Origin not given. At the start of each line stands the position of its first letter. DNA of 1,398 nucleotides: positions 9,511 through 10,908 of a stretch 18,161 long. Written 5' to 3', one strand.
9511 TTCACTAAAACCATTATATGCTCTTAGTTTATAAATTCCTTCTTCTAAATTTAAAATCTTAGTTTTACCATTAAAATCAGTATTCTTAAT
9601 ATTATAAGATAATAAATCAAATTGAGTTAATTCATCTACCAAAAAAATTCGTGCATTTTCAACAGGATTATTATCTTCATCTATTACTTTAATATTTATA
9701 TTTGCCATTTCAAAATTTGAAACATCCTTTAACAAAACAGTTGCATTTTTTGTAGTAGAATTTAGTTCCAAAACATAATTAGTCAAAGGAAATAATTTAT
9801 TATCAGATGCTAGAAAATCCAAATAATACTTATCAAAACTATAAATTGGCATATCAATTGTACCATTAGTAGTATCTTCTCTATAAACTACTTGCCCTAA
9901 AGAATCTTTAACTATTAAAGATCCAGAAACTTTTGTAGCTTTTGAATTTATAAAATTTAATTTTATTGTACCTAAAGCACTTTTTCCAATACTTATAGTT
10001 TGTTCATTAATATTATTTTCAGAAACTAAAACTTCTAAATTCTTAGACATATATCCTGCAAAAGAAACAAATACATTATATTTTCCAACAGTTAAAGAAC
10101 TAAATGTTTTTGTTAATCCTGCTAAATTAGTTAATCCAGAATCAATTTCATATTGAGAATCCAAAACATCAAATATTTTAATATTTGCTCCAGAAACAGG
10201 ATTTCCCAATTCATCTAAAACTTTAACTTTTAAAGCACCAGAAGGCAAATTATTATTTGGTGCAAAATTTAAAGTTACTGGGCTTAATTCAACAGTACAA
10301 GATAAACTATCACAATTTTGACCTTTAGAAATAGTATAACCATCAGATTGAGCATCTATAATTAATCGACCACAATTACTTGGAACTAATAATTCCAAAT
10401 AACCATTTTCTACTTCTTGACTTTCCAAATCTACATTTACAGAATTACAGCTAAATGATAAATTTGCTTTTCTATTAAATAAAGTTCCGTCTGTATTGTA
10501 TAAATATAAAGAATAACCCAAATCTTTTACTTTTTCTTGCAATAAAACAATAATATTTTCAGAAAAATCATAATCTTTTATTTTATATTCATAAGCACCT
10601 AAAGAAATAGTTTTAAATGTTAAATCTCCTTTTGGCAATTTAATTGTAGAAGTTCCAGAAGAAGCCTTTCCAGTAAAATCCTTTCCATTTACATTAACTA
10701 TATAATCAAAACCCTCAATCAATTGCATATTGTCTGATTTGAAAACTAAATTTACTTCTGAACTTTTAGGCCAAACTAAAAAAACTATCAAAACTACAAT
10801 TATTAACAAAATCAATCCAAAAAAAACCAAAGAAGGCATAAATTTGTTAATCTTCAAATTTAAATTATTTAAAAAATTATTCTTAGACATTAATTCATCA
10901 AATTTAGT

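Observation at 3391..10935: Giant 2.5k-aa bipartite protein: two large ectodomains joined by a membrane-embedded module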

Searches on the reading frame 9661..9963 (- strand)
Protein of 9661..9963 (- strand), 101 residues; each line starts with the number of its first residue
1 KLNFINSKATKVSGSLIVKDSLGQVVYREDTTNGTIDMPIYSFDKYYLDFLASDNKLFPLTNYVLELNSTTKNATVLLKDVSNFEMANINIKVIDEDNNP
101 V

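Call 57: search_protein_families(library=pfam, proteins=[window:9661-9963:-], max_evalue=1)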
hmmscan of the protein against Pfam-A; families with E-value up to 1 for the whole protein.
window:9661-9963:- (101 aa): 2 families
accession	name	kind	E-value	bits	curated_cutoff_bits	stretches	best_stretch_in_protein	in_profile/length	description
PF13860.13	FlgD_ig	-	0.25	11.8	27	0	9-33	22-44/79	FlgD Ig-like domain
PF11589.14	DUF3244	-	0.3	11.5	25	0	16-57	44-90/96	Domain of unknown function (DUF3244)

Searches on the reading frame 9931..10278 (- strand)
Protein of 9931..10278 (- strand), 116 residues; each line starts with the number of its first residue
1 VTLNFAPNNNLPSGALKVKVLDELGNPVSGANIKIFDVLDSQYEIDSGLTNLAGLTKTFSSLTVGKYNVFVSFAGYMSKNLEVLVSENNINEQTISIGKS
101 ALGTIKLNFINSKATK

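Call 57: search_protein_families(library=pfam, proteins=[window:9931-10278:-], max_evalue=1)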
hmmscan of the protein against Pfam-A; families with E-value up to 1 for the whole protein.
window:9931-10278:- (116 aa): 8 families
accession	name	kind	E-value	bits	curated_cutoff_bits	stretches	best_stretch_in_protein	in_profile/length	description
PF13620.12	CarboxypepD_reg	-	6.1e-07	30.1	32.3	1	16-95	2-79/82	Carboxypeptidase regulatory-like domain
PF02369.22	Big_1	-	0.00038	20.9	34.9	1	8-80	13-87/93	Bacterial Ig-like domain (group 1)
PF13715.12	CarbopepD_reg_2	-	0.00051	20.5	32.2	1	19-97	4-76/88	CarboxypepD_reg-like domain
PF17802.7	SpaA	-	0.0006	20.4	23.1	1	16-89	3-80/91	Prealbumin-like fold domain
PF07523.18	Big_3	-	0.0043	17.7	21.2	1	55-85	39-68/68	Bacterial Ig-like domain (group 3)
PF24025.1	Ig_DR_A0283-like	-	0.033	15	27.1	1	15-72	8-63/102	DR_A0283-like, Ig-like domain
PF20608.4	Phage_tube_C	-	0.04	14.7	24.1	1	46-87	39-80/82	Phage tail tube protein C-terminal domain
PF09134.16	Invasin_D3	-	0.055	14.4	33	1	15-77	23-86/98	Invasin, domain 3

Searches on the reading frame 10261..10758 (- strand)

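Call 57: search_protein_families(library=pfam, proteins=[window:10261-10758:-], max_evalue=1)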
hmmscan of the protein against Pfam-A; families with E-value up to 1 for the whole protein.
window:10261-10758:- (166 aa): 1 family
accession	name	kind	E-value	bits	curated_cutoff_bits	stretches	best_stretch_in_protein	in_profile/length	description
PF01420.25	Methylase_S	-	0.032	14.9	22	1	31-110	47-125/168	Type I restriction modification DNA specificity domain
